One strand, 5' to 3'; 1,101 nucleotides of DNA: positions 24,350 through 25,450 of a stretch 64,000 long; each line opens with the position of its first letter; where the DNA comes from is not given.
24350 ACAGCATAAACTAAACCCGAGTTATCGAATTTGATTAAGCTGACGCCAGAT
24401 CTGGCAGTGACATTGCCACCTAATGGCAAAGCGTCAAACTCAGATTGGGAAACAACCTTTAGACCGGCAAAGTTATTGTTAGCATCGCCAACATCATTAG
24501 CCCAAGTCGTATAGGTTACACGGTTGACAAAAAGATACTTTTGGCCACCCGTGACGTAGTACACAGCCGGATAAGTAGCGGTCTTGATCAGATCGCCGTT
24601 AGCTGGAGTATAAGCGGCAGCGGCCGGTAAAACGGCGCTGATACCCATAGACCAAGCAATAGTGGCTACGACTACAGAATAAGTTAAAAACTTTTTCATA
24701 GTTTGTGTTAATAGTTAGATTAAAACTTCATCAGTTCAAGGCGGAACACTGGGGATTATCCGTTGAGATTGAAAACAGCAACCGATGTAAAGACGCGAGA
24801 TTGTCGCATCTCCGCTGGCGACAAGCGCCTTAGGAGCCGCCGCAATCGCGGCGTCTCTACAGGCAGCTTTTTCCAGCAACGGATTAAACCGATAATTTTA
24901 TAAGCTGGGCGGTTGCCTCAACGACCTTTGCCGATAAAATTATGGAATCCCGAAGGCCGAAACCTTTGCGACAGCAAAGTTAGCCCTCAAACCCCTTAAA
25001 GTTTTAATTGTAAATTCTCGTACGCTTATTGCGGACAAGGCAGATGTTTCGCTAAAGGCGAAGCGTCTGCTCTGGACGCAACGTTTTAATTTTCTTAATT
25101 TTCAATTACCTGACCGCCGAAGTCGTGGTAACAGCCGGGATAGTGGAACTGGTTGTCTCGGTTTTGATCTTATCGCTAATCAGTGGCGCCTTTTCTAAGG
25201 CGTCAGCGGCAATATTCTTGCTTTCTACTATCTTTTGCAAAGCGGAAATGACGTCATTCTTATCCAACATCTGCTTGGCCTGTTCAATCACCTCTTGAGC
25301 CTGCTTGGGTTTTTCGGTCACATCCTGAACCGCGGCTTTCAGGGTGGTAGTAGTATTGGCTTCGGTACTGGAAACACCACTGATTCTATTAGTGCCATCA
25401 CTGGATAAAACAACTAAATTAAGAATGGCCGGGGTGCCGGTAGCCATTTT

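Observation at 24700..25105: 400-bp ORF-free, hairpin-dense region upstream of the 1184-aa surface protein gene: structured leader or ncRNA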

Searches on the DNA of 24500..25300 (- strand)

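Call 5: search_rna_families(source=window, start=24500, end=25300, threshold=evalue, max_evalue=10, show_alignments=3)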
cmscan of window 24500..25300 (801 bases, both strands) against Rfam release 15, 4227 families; matches with E-value up to 10: 1.
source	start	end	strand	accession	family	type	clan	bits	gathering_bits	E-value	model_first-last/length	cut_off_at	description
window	24669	24743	-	RF00611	SNORD111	Gene; snRNA; snoRNA; CD-box;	-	17.5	46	4.7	1-89/89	no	Small nucleolar RNA SNORD111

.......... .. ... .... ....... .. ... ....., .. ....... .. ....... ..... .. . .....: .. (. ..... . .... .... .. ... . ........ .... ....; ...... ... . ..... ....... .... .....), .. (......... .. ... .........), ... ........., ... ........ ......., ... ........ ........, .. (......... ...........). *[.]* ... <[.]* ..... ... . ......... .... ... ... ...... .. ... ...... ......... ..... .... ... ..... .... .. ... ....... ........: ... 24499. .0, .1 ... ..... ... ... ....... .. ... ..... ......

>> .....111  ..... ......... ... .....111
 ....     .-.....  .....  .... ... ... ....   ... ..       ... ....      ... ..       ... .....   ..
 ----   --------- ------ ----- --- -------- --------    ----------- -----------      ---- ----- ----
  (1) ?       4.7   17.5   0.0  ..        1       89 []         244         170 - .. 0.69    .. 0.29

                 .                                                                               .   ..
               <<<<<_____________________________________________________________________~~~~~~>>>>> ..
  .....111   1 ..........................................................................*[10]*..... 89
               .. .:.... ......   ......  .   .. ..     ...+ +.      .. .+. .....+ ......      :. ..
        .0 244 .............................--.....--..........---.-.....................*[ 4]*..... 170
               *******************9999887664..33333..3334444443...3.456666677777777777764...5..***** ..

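Call 59: build_rna_model(alignment_id=A4, structure=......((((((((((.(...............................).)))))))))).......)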
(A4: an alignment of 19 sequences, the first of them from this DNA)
Model R1 built from alignment A4 (19 sequences, 68 columns); structure: as given.
model positions 64; base pairs 11; branch points 0; effective number of sequences 19; information 0.846 bits per position. Calibrated on 0.2 Mb of random sequence (short: E-values are rough).
structure used (alignment columns):
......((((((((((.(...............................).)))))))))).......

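Call 61: search_with_rna_model(model_id=R1, sources=[window, L003, L004, L005, L006, L007, L008, L009, L010, L011, L012, L013, L014, L015, L016, L017, L018, L019, L020, L021, L022, L023, L024, L025, L026, L027, L028, L029, L030, L031, L032, L033, L034, L035, L036, L037, L038, L039, L040, L041, L042, L043, L044, L045, L046, L047, L048, L049, L050, L051, L052, L053, L054, L055, L056, L057, L058, L059, L060, L061, L062, L063, L064, L065, L066, L067, L068, L069, L070, L071, L072, L073, L074, L075, L076, L077, L078, L079, L080, L081, L082, L083, L084, L085, L086, L087, L088, L090, L091, L092, L093, L094, L095, L096, L097, L098, L099], max_evalue=1)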
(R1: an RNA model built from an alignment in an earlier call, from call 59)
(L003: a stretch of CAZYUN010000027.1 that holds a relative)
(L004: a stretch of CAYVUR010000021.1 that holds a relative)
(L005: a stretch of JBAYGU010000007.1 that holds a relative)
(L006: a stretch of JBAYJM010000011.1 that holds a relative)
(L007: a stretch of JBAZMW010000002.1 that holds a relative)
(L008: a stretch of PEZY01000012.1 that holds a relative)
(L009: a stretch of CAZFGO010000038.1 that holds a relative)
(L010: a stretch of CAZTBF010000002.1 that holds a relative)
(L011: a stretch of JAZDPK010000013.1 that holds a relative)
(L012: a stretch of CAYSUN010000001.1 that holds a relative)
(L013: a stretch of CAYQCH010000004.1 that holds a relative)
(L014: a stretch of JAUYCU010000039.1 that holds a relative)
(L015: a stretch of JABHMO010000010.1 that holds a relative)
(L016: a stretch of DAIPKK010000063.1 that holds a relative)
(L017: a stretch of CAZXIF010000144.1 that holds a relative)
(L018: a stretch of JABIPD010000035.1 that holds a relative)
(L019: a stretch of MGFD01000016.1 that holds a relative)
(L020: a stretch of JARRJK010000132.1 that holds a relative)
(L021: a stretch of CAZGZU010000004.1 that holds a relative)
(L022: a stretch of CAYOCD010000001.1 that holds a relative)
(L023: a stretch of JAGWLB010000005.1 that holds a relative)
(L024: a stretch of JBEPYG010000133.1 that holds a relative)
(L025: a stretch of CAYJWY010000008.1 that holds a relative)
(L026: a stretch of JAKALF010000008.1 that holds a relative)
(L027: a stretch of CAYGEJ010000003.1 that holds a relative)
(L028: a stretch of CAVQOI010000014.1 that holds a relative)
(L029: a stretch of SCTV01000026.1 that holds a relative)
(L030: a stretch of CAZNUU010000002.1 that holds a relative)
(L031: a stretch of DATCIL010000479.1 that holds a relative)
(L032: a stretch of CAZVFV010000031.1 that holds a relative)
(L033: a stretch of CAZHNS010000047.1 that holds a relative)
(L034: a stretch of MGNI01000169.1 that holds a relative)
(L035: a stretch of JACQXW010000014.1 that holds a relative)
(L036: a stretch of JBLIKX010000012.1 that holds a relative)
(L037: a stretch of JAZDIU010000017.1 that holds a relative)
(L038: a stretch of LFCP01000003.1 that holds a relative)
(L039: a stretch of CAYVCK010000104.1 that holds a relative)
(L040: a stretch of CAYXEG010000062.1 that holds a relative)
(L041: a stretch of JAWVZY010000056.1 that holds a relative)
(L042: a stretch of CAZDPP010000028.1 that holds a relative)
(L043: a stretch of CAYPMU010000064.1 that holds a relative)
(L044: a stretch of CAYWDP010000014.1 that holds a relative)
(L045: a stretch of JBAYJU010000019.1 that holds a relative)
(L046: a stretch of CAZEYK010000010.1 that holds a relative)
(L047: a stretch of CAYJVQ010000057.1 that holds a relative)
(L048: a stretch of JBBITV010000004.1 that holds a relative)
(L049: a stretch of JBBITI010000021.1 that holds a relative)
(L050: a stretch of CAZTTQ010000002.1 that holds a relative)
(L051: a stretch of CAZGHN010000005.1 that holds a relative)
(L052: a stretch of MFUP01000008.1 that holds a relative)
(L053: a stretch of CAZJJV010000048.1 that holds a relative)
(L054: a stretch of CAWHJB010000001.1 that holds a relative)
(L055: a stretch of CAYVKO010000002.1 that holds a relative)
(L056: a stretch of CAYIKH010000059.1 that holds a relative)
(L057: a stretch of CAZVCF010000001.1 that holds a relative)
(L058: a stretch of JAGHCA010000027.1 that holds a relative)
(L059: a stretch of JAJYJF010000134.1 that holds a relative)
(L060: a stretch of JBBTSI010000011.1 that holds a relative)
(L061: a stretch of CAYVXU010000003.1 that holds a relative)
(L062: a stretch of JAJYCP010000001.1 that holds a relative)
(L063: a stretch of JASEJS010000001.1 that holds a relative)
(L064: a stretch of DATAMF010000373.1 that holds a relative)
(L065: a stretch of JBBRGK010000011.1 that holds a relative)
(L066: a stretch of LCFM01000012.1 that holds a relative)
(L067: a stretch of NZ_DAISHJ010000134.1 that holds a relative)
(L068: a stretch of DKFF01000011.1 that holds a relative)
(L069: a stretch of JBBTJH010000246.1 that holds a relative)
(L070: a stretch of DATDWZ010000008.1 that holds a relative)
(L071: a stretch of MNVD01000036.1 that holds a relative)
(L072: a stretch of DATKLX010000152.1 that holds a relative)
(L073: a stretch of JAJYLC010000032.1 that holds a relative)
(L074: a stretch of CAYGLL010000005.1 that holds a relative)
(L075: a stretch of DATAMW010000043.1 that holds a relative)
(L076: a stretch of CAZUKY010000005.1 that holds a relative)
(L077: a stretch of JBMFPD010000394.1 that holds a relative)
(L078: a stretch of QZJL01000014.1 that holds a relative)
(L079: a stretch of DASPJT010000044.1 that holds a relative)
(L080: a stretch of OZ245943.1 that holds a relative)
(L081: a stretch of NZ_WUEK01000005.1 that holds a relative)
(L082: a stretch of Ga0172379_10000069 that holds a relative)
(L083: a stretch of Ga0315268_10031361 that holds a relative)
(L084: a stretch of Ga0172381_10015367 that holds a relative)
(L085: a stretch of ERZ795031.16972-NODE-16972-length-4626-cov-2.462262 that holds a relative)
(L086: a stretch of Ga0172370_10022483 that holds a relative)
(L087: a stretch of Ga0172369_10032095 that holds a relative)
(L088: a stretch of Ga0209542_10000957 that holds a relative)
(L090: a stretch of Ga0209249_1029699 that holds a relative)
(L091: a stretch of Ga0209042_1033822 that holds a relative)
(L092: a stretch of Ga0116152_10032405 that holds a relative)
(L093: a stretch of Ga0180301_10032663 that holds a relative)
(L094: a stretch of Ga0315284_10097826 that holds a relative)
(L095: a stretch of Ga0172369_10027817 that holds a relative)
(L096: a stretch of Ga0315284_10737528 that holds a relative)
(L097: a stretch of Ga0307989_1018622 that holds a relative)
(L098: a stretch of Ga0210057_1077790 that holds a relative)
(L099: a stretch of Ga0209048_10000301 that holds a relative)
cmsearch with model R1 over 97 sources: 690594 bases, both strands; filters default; matches with E-value up to 1: 13.
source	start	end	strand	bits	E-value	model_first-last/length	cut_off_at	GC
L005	5299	5361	+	63.4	1.2e-13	1-64/64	no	0.52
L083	3670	3732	+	61.6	3.6e-13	1-64/64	no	0.49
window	24886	24947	-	58.8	2.1e-12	1-64/64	no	0.4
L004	5307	5364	+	58.1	3.2e-12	1-64/64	no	0.6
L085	2795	2852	+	56.9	7e-12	1-64/64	no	0.62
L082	3873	3934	+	56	1.2e-11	1-64/64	no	0.4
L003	5343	5403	+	55.2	2e-11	1-64/64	no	0.49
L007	3174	3234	+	52.7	9.2e-11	1-64/64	no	0.48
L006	5320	5380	+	52.5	1e-10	1-64/64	no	0.46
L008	5373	5438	+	48.7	1.1e-09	1-64/64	no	0.42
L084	3329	3389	+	48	1.7e-09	1-64/64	no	0.43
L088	3337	3400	+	45.6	7.6e-09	1-64/64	no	0.39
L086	2185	2244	+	35.1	5.3e-06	1-64/64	no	0.42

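Call 62: search_with_rna_model(model_id=R1, sources=[L100, L101, L102, L103, L104, L105, L106, L107, L108, L109, L110, L111, L112, L113, L114, L115, L116, L117, L118, L119, L120, L121, L122, L123, L124, L125, L126, L127, L128, L129, L130, L131, L132, L133, L134, L135, L136, L137, L138, L139, L140, L141, L142, L143, L144, L145, L146, L147, L148, L149, L150, L151, L152, L153, L154, L155, L156, L157, L158, L159, L160, L161, L163, L164, L165, L166, L167, L168, L169, L170], max_evalue=1)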
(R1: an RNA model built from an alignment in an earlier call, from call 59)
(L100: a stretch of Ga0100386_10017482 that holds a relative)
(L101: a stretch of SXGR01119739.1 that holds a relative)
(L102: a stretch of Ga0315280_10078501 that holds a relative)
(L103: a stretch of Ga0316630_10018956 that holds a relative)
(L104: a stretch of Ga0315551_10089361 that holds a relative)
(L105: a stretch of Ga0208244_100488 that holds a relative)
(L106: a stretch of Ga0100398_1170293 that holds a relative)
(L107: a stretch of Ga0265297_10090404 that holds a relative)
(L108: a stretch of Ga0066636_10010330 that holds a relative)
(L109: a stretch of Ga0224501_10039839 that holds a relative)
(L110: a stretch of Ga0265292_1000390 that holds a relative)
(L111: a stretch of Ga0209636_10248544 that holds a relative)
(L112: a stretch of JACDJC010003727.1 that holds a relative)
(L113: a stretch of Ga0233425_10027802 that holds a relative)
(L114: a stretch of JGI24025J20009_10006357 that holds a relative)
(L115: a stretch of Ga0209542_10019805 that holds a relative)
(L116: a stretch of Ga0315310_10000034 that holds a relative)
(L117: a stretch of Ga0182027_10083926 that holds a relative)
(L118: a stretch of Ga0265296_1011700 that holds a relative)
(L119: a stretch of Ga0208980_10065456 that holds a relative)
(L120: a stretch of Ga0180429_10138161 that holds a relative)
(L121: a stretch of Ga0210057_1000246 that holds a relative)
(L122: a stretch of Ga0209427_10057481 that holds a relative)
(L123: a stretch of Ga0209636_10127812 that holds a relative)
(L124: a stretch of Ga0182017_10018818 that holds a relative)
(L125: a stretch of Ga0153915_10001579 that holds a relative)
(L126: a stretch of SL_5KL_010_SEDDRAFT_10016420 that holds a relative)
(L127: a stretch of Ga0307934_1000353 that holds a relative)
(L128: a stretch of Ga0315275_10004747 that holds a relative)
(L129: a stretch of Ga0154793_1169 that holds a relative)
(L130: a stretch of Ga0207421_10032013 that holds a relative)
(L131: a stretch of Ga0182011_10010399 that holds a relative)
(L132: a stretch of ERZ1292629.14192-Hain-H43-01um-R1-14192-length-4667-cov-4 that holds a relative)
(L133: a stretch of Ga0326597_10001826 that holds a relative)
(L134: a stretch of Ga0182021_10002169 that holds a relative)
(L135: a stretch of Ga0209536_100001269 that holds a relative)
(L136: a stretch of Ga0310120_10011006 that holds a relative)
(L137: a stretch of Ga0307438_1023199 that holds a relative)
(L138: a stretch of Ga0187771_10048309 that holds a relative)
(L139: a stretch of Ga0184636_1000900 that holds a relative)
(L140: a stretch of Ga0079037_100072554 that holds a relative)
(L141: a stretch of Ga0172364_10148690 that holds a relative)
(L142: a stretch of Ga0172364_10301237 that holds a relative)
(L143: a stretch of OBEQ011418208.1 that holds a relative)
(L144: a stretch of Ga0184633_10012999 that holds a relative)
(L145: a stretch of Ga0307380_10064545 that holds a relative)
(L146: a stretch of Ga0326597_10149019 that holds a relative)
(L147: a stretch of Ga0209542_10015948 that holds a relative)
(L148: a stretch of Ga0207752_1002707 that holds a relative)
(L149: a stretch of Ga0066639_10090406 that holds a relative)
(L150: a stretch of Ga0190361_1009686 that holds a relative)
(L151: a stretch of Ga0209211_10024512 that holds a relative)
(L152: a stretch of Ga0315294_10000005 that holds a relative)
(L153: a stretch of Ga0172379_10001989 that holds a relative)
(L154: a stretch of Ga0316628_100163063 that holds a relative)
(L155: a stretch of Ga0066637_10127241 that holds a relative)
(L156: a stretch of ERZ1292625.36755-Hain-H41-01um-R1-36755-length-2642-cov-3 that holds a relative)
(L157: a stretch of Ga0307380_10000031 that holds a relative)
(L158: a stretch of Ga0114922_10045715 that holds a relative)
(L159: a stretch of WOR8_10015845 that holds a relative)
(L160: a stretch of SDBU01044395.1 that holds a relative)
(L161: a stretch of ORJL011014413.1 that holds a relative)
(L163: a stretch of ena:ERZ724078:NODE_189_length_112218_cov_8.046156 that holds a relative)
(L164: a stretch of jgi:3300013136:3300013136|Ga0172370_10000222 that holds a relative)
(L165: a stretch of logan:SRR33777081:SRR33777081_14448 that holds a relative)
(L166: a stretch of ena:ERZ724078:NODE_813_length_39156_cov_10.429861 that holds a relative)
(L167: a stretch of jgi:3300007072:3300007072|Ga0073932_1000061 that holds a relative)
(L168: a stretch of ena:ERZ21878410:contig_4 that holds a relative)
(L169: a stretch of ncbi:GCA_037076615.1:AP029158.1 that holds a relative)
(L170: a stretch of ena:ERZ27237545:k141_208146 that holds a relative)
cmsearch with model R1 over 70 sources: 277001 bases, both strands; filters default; matches with E-value up to 1: 6.
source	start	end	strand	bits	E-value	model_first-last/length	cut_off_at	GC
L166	3295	3352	+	58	1.4e-12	1-64/64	no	0.64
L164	3443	3504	+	58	1.4e-12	1-64/64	no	0.48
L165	3274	3331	+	53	3e-11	1-64/64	no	0.66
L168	3259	3320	+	50.6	1.4e-10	1-64/64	no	0.47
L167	3306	3363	+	50.4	1.5e-10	1-64/64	no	0.45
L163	3386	3446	+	47.9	7.1e-10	1-64/64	no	0.54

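Call 63: search_with_rna_model(model_id=R1, sources=[L169, L170], max_evalue=10, filters=off, show_alignments=3)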
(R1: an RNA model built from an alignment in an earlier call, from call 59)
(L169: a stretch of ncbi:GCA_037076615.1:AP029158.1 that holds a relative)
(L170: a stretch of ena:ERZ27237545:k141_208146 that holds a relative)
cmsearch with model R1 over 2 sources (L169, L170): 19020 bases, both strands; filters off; matches with E-value up to 10: 17.
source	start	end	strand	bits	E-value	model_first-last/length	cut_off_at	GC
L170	9435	9501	+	16.1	0.019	1-64/64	no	0.31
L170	6274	6303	-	10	0.8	17-47/64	no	0.43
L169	1937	1969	+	8.9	1.7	1-64/64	no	0.36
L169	5511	5531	+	8.7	1.8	1-64/64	no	0.48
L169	702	748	-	8.6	1.9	1-64/64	no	0.32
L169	2360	2416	+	8.3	2.4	1-64/64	no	0.39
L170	9540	9574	+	8.1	2.7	1-64/64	no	0.31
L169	8687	8734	+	7.5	3.9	1-64/64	no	0.35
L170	8054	8105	-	7.5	4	1-64/64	no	0.27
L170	5492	5536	-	7.1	5.1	1-64/64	no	0.44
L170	652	674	+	6.7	6.4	1-64/64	no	0.48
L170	8807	8854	+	6.6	6.7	1-64/64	no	0.35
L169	1044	1073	-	6.6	6.8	1-64/64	no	0.2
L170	7246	7286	+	6.6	6.9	1-64/64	no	0.22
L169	3945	3982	+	6.5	7.3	1-64/64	no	0.5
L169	7169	7223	+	6.2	8.7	1-64/64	no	0.29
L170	7772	7805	+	6.1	9.1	1-64/64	no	0.32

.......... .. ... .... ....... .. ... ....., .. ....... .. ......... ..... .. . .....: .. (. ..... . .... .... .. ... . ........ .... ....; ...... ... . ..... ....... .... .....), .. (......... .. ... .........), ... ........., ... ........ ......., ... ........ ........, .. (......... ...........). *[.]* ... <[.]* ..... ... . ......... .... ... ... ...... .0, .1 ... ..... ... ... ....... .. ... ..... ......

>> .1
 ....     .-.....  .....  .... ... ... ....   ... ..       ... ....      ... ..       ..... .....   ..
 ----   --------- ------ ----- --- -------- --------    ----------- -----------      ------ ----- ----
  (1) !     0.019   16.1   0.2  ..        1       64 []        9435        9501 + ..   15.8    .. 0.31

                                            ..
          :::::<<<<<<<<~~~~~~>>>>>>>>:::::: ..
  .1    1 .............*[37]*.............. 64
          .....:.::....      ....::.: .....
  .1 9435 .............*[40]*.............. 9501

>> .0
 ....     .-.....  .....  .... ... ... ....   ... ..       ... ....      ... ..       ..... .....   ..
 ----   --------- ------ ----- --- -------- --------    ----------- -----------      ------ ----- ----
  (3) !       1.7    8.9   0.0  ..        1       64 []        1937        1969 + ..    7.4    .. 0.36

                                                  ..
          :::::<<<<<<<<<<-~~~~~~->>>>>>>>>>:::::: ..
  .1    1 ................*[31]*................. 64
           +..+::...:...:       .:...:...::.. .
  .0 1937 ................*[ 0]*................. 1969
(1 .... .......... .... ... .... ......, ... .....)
